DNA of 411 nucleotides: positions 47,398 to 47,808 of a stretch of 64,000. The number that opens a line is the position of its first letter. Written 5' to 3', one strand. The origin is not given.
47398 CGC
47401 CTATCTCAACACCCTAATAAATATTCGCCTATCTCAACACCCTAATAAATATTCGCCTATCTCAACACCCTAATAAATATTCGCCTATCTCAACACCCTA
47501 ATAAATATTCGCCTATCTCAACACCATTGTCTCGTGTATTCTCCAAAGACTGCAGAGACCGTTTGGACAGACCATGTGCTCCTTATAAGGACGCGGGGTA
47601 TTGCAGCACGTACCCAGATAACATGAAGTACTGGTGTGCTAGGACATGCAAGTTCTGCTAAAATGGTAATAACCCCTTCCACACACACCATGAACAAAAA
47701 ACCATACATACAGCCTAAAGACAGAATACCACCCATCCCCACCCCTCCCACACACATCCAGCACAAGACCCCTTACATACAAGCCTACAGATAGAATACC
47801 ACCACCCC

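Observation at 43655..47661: Secreted MMP with a C-terminal ShK-toxin domain and no hemopexin domain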

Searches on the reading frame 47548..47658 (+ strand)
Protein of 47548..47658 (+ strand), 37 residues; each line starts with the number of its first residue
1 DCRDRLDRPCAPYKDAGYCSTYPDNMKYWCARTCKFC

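Call 33: search_solved_structures(query=A2, max_evalue=1, show_alignments=3)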
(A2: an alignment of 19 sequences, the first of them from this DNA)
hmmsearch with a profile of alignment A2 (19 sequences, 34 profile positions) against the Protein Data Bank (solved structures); distinct sequences matched with E-value up to 1: 12.
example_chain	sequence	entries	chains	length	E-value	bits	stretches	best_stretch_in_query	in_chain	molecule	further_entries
2mcr_A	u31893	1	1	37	9.4e-08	35.7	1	2-34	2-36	Probable zinc metalloproteinase, putative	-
2lg4_A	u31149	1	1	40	7.9e-06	29.5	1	2-34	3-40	Aurelin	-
2k72_A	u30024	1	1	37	0.00015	25.4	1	1-34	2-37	Matrix metalloproteinase-23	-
6buc_A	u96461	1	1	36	0.00062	23.4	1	2-34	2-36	OspTx2b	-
7l2g_A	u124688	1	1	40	0.0037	20.9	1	2-34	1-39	ShTK domain protein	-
1bgk_A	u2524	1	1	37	0.0073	20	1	2-34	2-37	BGK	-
6ckd_A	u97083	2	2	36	0.063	17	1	2-34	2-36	OspTx2a-p1 | OspTx2a-p2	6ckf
6dri_A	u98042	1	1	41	0.4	14.4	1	2-34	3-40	Acan1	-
2n6b_A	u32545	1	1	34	0.64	13.8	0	2-34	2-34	Hui1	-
8sed_A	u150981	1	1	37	0.65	13.8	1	2-34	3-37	ShKT peptide ShKT-Ts1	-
2md0_A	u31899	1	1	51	0.84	13.4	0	2-34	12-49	AcK1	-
2cq7_A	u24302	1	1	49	0.87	13.3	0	3-31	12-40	Cysteine-rich secretory protein-2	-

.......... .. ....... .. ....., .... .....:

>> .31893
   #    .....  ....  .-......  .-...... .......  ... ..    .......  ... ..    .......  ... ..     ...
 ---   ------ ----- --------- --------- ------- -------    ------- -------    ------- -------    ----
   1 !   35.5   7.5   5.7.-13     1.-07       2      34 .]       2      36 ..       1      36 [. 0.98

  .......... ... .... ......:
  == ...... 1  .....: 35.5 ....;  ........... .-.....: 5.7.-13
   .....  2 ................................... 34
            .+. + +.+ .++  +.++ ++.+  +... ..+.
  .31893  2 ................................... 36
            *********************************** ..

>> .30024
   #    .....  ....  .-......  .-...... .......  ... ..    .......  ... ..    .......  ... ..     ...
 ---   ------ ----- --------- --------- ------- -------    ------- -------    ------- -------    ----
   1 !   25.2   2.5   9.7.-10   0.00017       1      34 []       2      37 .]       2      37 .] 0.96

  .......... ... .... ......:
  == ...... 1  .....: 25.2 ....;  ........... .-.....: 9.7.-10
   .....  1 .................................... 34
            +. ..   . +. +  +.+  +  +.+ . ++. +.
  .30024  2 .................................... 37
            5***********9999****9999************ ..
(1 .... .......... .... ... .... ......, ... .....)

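Call 47: predict_structure(alignment_id=A2)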
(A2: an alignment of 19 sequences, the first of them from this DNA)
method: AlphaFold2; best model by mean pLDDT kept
length: 37 residues; sequences in the alignment: 19
mean_pLDDT: 94.9   pTM: 0.61
mean pLDDT of the five models: 94.9, 94.1, 93.9, 90.3, 72.8
residues with pLDDT >= 90: 34; 70-90: 3; 50-70: 0; < 50: 0
segments of 3 or more residues with pLDDT < 50: none
pLDDT, mean of each block of 10 residues (from residue 1): 92 97 96 95
secondary structure, 60 per line:
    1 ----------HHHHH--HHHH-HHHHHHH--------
elements in order: H11-15 H18-21 H23-29

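Call 50: fold_search(model_id=the predicted structure, library=pdb)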
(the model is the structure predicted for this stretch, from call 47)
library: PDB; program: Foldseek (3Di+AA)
matches with E <= 10: 3; with E <= 0.001: 0
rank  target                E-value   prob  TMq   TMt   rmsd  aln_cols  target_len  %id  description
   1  6dri_MODEL_1_A        4.6e-01  0.85  0.78  0.73   1.9        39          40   31  NMR solution structure of Acan1 from the Ancylostoma caninum hookworm (released 2019-06-19)
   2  2mcr_MODEL_1_A        3.4e+00  0.33  0.79  0.81   1.5        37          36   27  Solution structure of ShK-like immunomodulatory peptide from Brugia malayi (filarial worm) (released 2014-07-02)
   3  5wcv_MODEL_1_A        7.4e+00  0.06  0.50  0.58   2.8        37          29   22  AsK132958: A minimal homologue of ShK identified in the transcriptome of Anemonia sulcata (released 2017-10-25)
